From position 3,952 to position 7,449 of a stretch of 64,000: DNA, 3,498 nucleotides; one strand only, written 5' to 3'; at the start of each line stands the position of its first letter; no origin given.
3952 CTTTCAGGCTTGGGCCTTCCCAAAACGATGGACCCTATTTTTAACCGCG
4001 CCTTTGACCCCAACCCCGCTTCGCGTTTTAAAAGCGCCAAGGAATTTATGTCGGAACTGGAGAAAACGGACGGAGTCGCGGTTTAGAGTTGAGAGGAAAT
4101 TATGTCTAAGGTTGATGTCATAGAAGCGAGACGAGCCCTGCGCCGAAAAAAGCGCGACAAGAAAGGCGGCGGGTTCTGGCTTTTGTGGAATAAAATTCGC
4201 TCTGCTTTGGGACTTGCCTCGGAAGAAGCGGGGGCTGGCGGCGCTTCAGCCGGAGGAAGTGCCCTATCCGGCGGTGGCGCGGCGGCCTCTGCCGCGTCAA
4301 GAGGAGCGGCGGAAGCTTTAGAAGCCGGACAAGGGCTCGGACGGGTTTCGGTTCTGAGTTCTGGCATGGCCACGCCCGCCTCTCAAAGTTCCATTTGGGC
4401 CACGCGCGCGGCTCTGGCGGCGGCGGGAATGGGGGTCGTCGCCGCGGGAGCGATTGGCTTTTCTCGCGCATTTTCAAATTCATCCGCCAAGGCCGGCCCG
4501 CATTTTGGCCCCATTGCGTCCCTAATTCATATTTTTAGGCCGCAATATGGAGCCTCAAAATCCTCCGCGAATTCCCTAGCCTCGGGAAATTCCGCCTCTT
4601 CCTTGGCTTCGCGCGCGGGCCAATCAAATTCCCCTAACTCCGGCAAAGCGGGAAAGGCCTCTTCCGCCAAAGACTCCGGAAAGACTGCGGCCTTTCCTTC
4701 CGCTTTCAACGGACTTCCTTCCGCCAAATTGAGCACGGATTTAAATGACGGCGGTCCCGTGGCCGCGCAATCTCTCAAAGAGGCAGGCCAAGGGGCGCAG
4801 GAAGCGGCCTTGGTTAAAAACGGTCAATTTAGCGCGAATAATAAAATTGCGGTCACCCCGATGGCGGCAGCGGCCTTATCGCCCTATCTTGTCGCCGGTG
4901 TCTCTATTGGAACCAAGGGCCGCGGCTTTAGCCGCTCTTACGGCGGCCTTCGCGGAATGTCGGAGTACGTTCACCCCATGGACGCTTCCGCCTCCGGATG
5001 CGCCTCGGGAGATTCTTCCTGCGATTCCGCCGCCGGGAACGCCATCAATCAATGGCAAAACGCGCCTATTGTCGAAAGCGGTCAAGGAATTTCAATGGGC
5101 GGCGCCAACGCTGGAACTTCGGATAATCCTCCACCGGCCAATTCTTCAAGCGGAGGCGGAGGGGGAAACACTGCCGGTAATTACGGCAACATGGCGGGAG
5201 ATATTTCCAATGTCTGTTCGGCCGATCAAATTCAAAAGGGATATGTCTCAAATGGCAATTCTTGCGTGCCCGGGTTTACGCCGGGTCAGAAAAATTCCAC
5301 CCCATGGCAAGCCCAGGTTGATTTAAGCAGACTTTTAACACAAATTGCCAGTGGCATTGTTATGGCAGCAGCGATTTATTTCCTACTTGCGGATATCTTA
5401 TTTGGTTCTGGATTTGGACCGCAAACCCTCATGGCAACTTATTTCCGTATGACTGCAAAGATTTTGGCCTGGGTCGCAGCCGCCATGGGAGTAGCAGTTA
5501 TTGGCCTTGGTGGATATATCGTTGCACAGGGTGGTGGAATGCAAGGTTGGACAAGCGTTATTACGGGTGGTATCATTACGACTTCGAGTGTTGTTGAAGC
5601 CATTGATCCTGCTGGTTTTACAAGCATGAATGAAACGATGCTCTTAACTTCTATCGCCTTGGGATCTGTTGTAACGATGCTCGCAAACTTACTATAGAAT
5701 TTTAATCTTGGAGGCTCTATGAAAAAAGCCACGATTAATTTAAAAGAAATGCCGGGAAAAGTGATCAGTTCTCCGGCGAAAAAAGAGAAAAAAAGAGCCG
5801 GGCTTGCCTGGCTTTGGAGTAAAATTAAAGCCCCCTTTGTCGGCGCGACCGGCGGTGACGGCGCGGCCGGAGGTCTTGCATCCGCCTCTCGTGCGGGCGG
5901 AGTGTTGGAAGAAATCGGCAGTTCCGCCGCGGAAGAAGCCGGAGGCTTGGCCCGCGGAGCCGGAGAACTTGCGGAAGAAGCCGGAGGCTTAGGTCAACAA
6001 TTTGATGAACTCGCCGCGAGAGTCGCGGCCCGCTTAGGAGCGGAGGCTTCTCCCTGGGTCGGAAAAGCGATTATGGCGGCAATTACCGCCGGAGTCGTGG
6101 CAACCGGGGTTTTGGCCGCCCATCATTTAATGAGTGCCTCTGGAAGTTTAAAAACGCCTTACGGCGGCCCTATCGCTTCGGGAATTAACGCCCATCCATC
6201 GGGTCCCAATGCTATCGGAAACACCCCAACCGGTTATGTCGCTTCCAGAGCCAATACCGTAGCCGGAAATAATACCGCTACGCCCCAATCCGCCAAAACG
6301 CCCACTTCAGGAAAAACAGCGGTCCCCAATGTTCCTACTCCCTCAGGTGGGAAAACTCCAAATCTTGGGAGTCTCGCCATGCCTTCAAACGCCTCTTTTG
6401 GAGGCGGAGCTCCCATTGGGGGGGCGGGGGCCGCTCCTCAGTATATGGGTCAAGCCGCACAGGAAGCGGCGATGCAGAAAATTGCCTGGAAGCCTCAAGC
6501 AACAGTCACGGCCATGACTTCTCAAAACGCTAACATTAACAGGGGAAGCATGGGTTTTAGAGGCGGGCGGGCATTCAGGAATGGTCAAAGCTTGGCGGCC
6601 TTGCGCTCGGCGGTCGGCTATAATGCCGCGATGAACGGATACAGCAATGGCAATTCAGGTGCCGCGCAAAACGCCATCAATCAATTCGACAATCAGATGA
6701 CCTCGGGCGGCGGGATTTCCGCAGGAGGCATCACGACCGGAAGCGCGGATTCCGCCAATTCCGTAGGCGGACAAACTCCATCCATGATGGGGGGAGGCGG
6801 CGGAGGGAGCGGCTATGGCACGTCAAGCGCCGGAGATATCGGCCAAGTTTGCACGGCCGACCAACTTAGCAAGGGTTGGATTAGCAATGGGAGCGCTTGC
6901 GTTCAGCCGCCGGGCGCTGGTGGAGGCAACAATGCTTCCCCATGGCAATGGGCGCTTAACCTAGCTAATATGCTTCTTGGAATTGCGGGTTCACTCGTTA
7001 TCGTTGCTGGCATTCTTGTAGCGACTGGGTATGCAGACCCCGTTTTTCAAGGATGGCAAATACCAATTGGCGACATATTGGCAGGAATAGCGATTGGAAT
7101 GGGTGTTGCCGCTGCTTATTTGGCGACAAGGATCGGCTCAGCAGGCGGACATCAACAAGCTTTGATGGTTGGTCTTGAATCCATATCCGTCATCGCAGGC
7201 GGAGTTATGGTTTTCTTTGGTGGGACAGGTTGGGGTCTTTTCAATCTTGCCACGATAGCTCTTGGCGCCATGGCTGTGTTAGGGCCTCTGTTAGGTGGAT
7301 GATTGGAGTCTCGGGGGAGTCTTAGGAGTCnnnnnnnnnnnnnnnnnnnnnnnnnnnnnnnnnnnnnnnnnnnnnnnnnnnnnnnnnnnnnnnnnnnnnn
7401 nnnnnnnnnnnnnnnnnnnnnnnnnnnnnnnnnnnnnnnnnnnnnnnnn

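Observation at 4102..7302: Tandem pair of paralogous Gly/Ala/Ser-rich membrane proteins with a conserved two-Cys motif, immediately downstream of the Ser/Thr kinase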

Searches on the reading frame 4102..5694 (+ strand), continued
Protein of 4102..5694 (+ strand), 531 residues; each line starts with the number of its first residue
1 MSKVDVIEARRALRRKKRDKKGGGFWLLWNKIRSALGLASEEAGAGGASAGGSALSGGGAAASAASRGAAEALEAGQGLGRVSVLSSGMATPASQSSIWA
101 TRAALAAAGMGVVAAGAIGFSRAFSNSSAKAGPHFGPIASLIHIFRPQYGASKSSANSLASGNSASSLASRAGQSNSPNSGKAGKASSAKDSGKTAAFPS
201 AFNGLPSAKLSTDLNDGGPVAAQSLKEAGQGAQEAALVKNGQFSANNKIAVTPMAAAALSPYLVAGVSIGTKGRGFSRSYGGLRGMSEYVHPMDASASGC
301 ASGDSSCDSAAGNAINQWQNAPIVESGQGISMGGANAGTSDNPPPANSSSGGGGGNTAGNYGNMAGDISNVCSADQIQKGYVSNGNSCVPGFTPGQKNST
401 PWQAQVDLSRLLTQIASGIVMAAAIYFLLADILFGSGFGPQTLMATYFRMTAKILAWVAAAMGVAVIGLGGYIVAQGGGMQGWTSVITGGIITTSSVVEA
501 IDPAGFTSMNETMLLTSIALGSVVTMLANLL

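Call 85: fold_search(model_id=the predicted structure, library=viral)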
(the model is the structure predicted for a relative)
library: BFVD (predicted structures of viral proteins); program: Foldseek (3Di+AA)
matches with E <= 10: 125; with E <= 0.001: 0
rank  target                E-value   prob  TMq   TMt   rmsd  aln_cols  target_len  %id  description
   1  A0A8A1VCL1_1          3.1e-01  0.08  0.09  0.06  39.7       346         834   11  (no name in the UniProt tables at hand)
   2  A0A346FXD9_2          3.3e-01  0.11  0.14  0.08  36.5       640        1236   12  (no name in the UniProt tables at hand)
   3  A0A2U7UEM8            3.6e-01  0.10  0.12  0.12  41.7       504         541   16  Uncharacterized protein [Pandoravirus macleodensis]
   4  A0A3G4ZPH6            4.0e-01  0.15  0.09  0.10  28.4       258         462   12  Uncharacterized protein [Terrestrivirus sp.]
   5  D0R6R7                4.5e-01  0.41  0.11  0.39   6.8        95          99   10  Membrane protein [Infectious bronchitis virus NGA/A116E7/2006]
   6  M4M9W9                5.0e-01  0.41  0.11  0.26  12.5       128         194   10  (no name in the UniProt tables at hand)
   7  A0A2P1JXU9            6.3e-01  0.60  0.16  0.52   5.8       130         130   14  Uncharacterized protein [Rhodococcus phage Finch]
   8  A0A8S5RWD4            7.8e-01  0.09  0.08  0.12  21.6       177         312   11  Uncharacterized protein [Siphoviridae sp. ctHip2]
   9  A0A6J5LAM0            8.2e-01  0.11  0.15  0.11  48.2       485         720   13  Uncharacterized protein [uncultured Caudovirales phage]
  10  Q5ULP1                8.2e-01  0.10  0.07  0.22  15.0       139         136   13  Orf73 [Lactobacillus phage LP65]
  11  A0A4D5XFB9            8.2e-01  0.05  0.08  0.10  36.5       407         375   12  SAP domain protein [Pithovirus LCPAC102]
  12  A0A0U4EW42            8.7e-01  0.47  0.17  0.29   7.8       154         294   12  Protein E9 [Elephant endotheliotropic herpesvirus 4A]
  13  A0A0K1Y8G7            9.2e-01  0.18  0.15  0.28  33.9       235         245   11  (no name in the UniProt tables at hand)
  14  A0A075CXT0            1.1e+00  0.10  0.10  0.17  16.0       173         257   13  Membrane protein EE31 [Elephant endotheliotropic herpesvirus 5]
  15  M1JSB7                1.2e+00  0.05  0.10  0.10  45.4       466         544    9  Essential structural protein pp78/81 [Spodoptera littoralis nuclear polyhedrosis virus]
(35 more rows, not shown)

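Call 93: search_protein_families(library=pfam, proteins=[L031:2564-3349:-, L023:5131-5799:-, L008:2785-3375:-, L020:2004-4457:-, L020:790-2061:-], max_evalue=0.01)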
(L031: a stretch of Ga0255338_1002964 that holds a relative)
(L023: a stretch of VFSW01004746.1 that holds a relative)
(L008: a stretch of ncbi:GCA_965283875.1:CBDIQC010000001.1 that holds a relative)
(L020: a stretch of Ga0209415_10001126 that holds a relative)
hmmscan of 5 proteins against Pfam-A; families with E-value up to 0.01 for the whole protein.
L031:2564-3349:- (262 aa): 0 families

L023:5131-5799:- (223 aa): 0 families

L008:2785-3375:- (197 aa): 0 families

L020:2004-4457:- (818 aa): 0 families

L020:790-2061:- (424 aa): 0 families

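Call 95: search_dna_similar(query=window:4102-5694:+, collection=plasmids, mode=protein, max_evalue=0.001, max_rows=5)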
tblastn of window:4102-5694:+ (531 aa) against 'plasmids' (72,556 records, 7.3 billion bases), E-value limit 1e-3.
No match.

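Call 96: search_dna_similar(query=window:4102-5694:+, collection=phages, mode=protein, max_evalue=0.001, max_rows=5)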
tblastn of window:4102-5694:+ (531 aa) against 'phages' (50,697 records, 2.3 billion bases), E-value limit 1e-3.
No match.

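Call 97: find_encoding_contigs(protein=P0020, flank=4000, max_places=1)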
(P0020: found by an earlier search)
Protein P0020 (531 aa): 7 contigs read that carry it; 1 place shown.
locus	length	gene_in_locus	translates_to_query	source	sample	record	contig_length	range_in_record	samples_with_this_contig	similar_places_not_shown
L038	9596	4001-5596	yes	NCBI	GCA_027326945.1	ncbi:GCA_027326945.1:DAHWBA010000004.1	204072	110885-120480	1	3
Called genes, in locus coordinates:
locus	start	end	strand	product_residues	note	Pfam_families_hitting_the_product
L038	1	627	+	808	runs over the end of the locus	PF09137:Glucodextran_N, PF00723:Glyco_hydro_15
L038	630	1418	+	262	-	PF00359:PTS_EIIA_2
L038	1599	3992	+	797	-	PF01636:APH (faint), PF13432:TPR_16, PF14559:TPR_19 (weak), PF13432:TPR_16 (weak), PF14559:TPR_19, PF00069:Pkinase, PF07714:PK_Tyr_Ser-Thr, PF03109:ABC1, +7 more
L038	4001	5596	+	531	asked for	-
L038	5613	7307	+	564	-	-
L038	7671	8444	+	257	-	PF00795:CN_hydrolase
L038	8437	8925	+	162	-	PF03061:4HBT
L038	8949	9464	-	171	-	PF08327:AHSA1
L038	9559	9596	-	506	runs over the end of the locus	PF01943:Polysacc_synt, PF13440:Polysacc_synt_3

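Call 98: find_encoding_contigs(protein=P0003, flank=4000, max_places=1)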
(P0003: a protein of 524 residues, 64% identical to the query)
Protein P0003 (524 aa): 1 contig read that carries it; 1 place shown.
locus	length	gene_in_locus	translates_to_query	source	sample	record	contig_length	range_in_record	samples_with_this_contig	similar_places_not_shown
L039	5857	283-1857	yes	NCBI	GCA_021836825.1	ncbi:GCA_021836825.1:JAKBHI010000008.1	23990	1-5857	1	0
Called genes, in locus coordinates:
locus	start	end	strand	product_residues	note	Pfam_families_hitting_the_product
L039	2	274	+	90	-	?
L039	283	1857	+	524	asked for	-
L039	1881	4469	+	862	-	-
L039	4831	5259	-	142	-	PF01850:PIN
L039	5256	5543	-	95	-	-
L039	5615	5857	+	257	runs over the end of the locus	PF00795:CN_hydrolase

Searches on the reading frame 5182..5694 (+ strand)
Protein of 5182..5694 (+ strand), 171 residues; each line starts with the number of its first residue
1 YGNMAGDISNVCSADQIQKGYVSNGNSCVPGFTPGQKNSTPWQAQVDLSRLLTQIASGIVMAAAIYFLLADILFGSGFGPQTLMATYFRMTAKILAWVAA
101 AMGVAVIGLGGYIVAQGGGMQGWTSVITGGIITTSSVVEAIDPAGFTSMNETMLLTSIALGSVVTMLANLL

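Call 75: search_solved_structures(query=A5, max_evalue=10)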
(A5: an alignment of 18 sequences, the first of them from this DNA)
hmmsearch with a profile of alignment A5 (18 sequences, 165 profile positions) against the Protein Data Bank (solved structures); distinct sequences matched with E-value up to 10: 14.
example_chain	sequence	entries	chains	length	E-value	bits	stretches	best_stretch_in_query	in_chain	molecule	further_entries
8qkd_A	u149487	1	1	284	0.018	17.9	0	48-72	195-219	sc-CC-5-24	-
3tlm_A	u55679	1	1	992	0.12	15.3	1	32-103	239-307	Sarcoplasmic/endoplasmic reticulum calcium ATPase 1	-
5zmw_A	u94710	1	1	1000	0.17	14.8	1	32-104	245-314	Sarcoplasmic/endoplasmic reticulum calcium ATPase 1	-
4nab_A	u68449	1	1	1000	0.17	14.8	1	32-104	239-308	Sarcoplasmic/endoplasmic reticulum calcium ATPase 1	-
5zmv_A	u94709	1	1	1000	0.18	14.7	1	32-103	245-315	Sarcoplasmic/endoplasmic reticulum calcium ATPase 1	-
8owa_A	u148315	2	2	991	0.19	14.6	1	32-103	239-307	Sarcoplasmic/endoplasmic reticulum calcium ATPase 1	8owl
1iwo_A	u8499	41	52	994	0.2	14.6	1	32-103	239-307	Sarcoplasmic/endoplasmic reticulum calcium ATPase 1 | Sarcoplasmic/endoplasmic reticulum calcium ATPase 1a | Sarcoplasmic/endoplasmic reticulum calcium ATPase 1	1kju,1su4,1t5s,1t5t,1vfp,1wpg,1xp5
4bew_A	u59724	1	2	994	0.2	14.6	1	32-103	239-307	SARCOPLASMIC/ENDOPLASMIC RETICULUM CALCIUM ATPASE 1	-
2dqs_A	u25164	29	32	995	0.2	14.6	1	32-103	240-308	Sarcoplasmic/endoplasmic reticulum calcium ATPase 1 | SERCA1a | SARCOPLASMIC ENDOPLASMIC RETICULUM CALCIUM ATPASE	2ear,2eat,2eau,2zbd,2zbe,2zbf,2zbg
3w5b_A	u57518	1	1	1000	0.2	14.6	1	32-103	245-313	SERCA1a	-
27qy_A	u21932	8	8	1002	0.2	14.6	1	32-103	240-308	Sarcoplasmic/endoplasmic reticulum calcium ATPase 1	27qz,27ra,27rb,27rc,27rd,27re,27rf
6rb2_A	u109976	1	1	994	0.21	14.5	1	32-103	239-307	Sarcoplasmic/endoplasmic reticulum calcium ATPase 1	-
7epz_B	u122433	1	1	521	7.1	9.5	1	17-116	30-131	Cystine/glutamate transporter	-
9qqs_A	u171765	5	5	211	7.1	9.5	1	59-127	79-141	Modulator of smoothened protein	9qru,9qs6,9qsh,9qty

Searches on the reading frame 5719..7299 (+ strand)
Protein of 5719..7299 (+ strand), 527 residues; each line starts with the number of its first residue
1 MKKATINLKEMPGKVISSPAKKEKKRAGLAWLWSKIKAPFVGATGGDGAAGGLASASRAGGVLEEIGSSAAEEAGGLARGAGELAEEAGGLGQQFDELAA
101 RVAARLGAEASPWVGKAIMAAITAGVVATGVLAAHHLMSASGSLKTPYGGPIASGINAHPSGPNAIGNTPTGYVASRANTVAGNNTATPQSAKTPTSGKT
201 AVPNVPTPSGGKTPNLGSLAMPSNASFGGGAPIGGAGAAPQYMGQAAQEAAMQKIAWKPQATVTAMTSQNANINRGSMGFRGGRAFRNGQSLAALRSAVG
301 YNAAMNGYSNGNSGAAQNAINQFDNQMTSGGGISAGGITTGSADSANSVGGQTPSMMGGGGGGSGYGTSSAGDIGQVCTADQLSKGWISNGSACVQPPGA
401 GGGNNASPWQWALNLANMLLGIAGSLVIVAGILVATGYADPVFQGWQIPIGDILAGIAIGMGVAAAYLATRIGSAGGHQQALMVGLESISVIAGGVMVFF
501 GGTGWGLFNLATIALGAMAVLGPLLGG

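Call 4: search_protein_families(library=pfam, proteins=[window:5719-7299:+], max_evalue=1)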
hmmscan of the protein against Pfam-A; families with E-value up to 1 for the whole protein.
window:5719-7299:+ (527 aa): 0 families

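Call 5: search_protein_families(library=ncbifam, proteins=[window:5719-7299:+], max_evalue=1)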
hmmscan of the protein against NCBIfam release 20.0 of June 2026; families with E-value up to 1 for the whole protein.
window:5719-7299:+ (527 aa): 0 families

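Call 8: find_homologous_proteins(query=window:5719-7299:+, max_evalue=0.001)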
Query window:5719-7299:+ (527 aa): 9 proteins with E <= 0.001 among 8000 candidates.
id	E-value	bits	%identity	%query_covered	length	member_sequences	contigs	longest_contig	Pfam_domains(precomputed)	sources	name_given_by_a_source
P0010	0.0e+0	1099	100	100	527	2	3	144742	-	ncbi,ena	-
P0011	3.3e-198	678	66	100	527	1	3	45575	-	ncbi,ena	-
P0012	2.4e-195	669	65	100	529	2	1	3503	-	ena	-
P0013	7.6e-171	588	57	100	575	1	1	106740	-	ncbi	-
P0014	4.2e-166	572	54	100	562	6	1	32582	-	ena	-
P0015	3.6e-160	552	61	93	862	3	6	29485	-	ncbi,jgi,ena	jgi:hypothetical protein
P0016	4.7e-154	532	57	99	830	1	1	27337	-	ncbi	-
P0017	1.6e-76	276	42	94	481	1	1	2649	-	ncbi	-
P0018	6.6e-45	172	38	67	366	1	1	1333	-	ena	-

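Call 52: search_protein_families(library=padloc, proteins=[window:5719-7299:+], max_evalue=0.1)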
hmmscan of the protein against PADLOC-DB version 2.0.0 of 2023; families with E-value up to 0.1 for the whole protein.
window:5719-7299:+ (527 aa): 0 families

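Call 84: search_protein_families(library=phrogs, proteins=[window:5719-7299:+], max_evalue=0.1)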
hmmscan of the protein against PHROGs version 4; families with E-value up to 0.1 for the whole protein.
window:5719-7299:+ (527 aa): 0 families
